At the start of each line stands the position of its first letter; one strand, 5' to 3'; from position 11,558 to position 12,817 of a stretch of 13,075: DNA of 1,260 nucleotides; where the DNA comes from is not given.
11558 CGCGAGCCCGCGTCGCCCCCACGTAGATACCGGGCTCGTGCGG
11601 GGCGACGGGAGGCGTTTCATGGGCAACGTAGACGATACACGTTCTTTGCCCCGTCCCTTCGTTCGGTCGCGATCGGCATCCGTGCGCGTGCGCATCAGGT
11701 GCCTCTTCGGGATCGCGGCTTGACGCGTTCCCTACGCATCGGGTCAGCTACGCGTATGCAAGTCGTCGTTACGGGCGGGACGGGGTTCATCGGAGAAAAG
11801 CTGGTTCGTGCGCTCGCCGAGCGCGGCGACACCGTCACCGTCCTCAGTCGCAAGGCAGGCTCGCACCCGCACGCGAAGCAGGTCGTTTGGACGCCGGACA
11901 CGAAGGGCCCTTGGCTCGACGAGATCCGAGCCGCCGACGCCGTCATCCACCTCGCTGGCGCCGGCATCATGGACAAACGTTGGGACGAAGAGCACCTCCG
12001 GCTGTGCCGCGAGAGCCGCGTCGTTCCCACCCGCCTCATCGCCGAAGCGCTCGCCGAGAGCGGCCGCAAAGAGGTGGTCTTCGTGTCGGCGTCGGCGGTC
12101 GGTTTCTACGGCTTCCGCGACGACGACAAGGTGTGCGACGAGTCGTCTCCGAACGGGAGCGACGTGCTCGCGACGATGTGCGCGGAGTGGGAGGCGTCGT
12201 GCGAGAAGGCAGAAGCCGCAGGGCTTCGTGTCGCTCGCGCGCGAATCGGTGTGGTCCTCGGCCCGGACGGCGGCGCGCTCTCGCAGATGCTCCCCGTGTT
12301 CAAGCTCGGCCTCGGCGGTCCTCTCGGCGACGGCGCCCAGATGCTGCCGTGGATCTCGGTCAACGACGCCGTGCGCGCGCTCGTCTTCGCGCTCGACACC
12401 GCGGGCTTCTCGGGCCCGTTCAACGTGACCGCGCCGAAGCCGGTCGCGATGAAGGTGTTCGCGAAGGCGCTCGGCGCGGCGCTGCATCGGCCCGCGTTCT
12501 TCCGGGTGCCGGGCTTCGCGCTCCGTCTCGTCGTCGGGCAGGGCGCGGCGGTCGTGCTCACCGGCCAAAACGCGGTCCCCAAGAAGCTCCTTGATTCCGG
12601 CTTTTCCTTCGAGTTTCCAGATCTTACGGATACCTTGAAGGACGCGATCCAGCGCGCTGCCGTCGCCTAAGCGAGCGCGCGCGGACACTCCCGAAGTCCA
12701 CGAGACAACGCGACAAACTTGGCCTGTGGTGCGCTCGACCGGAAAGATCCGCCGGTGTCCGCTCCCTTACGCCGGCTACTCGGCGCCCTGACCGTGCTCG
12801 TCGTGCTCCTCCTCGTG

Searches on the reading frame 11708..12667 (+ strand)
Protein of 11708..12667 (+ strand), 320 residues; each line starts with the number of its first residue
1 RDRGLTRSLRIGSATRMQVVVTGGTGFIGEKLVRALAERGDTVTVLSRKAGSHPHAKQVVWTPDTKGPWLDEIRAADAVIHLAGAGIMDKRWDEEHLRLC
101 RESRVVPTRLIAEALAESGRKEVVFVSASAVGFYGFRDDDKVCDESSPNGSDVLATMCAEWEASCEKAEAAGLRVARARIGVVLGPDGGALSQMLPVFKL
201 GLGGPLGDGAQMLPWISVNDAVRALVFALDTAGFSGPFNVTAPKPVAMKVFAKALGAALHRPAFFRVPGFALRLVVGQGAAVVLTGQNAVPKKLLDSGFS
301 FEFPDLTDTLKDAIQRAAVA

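Call 16: search_protein_families(library=pfam, proteins=[window:11708-12667:+], max_evalue=0.001)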
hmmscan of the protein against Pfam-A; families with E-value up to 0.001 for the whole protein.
window:11708-12667:+ (320 aa): 8 families
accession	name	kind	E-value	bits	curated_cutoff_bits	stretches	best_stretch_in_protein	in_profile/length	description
PF01370.27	Epimerase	-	4e-22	79.2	20.9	1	19-231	1-227/240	NAD dependent epimerase/dehydratase family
PF08338.16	DUF1731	-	8.9e-20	70.6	27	1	267-313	1-47/47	Domain of unknown function (DUF1731)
PF08659.16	KR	-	2.3e-07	31.3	22.6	1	19-98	3-73/180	KR domain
PF16363.11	GDP_Man_Dehyd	-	5e-07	29.9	27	0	21-52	2-33/332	GDP-mannose 4,6 dehydratase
PF13460.12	NAD_binding_10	-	8.7e-07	29.4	27.2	1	23-132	1-102/184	NAD(P)H-binding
PF01073.25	3Beta_HSD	-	2e-06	27.5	22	1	20-148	1-137/280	3-beta hydroxysteroid dehydrogenase/isomerase family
PF07993.18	NAD_binding_4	-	7.9e-05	22.4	20.1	0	21-58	1-41/258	Male sterility protein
PF04321.23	RmlD_sub_bind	-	0.00023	20.8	27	1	17-150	1-123/287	RmlD substrate binding domain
